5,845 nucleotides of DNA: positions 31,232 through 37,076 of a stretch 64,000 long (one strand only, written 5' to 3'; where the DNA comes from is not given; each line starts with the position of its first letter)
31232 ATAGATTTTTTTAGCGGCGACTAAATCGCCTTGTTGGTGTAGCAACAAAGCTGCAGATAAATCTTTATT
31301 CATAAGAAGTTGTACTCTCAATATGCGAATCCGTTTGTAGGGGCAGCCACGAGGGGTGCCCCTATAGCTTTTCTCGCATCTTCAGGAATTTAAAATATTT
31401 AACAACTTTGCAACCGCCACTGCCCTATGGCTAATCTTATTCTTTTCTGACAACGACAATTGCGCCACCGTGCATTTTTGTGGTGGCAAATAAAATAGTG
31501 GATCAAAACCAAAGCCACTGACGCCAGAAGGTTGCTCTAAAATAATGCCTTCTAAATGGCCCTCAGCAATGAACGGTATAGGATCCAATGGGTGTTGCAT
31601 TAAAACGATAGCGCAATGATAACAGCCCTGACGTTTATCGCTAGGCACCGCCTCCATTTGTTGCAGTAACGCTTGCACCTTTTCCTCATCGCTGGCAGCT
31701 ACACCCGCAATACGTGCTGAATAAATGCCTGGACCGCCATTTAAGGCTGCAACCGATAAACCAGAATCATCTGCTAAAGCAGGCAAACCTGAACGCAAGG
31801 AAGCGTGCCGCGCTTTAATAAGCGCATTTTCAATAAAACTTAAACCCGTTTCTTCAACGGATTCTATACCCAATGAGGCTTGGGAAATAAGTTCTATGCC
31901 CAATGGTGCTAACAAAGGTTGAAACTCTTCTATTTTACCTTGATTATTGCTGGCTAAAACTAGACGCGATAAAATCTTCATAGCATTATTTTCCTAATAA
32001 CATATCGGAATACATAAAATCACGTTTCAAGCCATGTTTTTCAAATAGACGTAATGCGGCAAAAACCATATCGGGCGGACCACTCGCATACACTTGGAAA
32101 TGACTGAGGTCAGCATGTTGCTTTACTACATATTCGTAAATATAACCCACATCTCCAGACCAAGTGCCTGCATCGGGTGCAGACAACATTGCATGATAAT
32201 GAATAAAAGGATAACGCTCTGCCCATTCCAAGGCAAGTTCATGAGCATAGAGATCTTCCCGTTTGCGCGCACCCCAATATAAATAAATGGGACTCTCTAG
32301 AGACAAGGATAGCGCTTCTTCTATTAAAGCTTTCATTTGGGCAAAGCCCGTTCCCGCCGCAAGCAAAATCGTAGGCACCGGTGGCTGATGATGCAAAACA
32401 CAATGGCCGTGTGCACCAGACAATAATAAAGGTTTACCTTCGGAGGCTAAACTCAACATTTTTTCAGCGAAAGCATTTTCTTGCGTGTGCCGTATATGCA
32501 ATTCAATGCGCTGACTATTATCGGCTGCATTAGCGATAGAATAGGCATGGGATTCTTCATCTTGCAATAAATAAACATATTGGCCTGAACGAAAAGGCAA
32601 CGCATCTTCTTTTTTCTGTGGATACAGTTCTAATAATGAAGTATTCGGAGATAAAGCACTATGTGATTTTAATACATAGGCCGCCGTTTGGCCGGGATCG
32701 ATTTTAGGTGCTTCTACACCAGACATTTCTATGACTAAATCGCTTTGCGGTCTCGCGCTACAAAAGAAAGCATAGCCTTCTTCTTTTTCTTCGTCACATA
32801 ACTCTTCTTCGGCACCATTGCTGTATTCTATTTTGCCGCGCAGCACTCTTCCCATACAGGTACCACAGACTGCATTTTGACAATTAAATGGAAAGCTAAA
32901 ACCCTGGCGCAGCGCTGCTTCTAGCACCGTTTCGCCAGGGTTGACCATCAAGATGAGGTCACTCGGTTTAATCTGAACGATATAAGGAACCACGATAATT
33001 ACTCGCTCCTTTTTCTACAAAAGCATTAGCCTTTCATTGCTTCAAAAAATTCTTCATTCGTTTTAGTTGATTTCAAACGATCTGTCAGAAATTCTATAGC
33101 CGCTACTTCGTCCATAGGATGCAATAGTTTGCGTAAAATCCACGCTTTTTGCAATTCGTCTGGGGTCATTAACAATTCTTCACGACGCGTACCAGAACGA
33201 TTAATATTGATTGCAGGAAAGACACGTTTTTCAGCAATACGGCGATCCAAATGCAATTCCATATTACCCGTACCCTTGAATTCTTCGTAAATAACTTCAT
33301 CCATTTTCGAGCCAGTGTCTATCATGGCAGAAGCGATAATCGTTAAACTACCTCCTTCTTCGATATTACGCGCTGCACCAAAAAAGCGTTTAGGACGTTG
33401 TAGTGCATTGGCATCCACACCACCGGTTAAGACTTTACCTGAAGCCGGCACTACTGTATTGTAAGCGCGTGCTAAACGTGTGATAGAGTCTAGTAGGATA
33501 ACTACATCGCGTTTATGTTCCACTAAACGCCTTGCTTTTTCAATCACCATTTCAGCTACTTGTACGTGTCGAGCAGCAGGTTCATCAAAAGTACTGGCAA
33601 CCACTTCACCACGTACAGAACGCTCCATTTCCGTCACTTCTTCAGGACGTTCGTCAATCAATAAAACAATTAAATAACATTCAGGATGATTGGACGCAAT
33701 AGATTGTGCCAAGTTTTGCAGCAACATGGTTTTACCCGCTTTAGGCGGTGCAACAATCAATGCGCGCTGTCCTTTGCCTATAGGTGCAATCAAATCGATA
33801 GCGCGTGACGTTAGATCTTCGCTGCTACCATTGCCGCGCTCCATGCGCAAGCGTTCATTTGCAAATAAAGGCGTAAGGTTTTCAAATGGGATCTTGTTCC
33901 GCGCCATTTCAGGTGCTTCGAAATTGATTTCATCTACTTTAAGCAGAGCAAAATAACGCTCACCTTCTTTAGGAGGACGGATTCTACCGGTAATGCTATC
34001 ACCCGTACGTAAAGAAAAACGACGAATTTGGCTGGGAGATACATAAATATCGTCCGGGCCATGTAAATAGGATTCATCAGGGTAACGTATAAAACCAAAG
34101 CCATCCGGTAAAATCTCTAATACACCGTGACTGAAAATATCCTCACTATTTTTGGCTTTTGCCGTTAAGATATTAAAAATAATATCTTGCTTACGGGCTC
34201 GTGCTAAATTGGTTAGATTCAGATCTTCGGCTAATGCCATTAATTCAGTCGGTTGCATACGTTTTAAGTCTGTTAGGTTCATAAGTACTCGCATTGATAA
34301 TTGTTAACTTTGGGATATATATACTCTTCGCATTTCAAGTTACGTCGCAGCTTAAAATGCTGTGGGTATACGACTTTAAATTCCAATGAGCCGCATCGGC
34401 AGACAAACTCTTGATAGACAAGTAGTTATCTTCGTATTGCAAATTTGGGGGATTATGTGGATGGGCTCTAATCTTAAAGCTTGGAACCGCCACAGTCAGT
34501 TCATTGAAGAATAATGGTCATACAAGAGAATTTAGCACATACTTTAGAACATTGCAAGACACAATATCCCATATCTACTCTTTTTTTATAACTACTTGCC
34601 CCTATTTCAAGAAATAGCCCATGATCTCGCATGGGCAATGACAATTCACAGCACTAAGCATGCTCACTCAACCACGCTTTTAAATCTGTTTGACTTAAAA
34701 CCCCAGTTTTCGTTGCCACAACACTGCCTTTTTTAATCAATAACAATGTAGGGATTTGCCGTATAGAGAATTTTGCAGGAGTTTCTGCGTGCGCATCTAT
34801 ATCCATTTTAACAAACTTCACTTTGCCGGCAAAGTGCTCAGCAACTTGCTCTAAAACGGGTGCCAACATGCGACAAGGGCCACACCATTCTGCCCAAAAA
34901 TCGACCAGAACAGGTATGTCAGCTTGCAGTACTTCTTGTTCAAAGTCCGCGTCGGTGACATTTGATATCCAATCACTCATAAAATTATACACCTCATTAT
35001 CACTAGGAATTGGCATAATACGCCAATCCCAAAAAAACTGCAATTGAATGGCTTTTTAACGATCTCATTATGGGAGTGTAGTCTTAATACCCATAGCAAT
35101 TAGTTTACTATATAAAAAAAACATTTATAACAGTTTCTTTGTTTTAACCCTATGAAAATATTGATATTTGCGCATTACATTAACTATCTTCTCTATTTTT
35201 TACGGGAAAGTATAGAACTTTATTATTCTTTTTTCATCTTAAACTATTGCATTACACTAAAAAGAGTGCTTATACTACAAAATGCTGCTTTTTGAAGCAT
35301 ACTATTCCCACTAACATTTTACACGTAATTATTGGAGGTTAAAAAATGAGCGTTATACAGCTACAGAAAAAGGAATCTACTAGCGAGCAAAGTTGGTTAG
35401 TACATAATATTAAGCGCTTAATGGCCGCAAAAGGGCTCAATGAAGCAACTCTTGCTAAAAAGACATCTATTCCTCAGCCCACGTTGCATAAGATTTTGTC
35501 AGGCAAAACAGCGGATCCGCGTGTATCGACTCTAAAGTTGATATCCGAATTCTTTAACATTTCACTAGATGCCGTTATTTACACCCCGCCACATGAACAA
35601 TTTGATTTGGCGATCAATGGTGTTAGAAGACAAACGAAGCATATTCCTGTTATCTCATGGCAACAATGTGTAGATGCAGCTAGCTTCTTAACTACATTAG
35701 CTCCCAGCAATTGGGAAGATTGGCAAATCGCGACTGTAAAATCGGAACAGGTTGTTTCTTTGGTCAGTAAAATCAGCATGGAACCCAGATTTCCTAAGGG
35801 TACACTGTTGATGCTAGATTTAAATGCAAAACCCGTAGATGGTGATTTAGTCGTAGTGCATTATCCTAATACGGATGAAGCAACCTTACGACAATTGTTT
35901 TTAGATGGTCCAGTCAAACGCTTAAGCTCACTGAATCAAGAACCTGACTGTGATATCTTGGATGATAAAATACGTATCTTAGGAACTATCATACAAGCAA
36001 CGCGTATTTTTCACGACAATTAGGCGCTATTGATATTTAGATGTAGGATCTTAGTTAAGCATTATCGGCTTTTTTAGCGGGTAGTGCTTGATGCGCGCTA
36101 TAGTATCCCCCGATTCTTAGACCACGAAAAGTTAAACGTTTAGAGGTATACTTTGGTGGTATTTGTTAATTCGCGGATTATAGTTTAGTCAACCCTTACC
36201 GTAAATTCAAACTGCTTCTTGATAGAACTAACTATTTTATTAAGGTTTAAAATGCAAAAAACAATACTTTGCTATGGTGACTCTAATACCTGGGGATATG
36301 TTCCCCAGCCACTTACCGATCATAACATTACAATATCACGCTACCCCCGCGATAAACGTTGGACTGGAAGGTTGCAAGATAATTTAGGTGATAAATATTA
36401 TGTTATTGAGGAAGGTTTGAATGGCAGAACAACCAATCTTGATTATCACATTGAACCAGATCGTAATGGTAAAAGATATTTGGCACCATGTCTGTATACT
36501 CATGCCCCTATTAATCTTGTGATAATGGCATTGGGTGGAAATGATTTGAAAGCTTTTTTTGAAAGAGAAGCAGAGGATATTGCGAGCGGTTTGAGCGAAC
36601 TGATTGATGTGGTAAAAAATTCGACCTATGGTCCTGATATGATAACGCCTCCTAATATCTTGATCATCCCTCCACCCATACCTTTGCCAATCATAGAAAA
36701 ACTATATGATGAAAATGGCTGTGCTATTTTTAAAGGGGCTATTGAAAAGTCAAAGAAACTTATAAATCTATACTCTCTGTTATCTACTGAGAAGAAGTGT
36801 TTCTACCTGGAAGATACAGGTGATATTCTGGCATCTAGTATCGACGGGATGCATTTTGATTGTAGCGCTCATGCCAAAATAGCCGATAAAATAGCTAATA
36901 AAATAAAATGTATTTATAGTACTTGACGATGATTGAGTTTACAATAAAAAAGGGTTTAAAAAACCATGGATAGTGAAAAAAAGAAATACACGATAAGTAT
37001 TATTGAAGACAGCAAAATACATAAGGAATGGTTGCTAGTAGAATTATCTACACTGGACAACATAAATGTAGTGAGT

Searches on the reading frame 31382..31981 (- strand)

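Call 26: search_protein_families(library=pfam, proteins=[window:31382-31981:-], max_evalue=0.00001)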
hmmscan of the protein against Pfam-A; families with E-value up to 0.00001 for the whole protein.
window:31382-31981:- (199 aa): 1 family
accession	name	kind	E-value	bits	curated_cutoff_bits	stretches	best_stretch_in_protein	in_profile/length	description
PF01725.21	Ham1p_like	-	8.3e-58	195.8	22.5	1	7-195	1-185/186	Ham1 family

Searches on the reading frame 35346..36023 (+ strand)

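Call 26: search_protein_families(library=pfam, proteins=[window:35346-36023:+], max_evalue=0.00001)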
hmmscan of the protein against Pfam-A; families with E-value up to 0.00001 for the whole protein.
window:35346-36023:+ (225 aa): 3 families
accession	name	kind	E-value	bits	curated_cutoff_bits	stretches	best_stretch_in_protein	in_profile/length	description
PF00717.28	Peptidase_S24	-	5.8e-10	39.3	23.3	1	135-216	35-116/116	Peptidase S24-like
PF01381.28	HTH_3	-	1.9e-09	37.8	23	1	22-75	1-53/55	Helix-turn-helix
PF13443.12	HTH_26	-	7e-08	33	22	1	21-75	1-55/63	Cro/C1-type HTH DNA-binding domain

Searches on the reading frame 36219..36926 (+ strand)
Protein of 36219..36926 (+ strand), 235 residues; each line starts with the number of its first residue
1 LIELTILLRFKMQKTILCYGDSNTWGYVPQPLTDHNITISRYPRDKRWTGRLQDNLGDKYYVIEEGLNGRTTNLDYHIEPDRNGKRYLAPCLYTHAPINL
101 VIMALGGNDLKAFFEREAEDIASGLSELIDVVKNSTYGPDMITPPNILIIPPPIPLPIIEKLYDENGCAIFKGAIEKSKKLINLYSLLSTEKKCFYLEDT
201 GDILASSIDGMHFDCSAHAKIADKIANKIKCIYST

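Call 27: search_protein_families(library=pfam, proteins=[window:36219-36926:+], max_evalue=0.00001)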
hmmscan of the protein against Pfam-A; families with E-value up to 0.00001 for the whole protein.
window:36219-36926:+ (235 aa): 2 families
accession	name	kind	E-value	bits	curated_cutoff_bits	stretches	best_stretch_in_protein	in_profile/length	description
PF13472.12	Lipase_GDSL_2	-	6e-12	46.9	32.9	1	18-154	1-118/178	GDSL-like Lipase/Acylhydrolase family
PF00657.28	Lipase_GDSL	-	9.1e-07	29.7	23.6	1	16-225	1-208/208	GDSL-like Lipase/Acylhydrolase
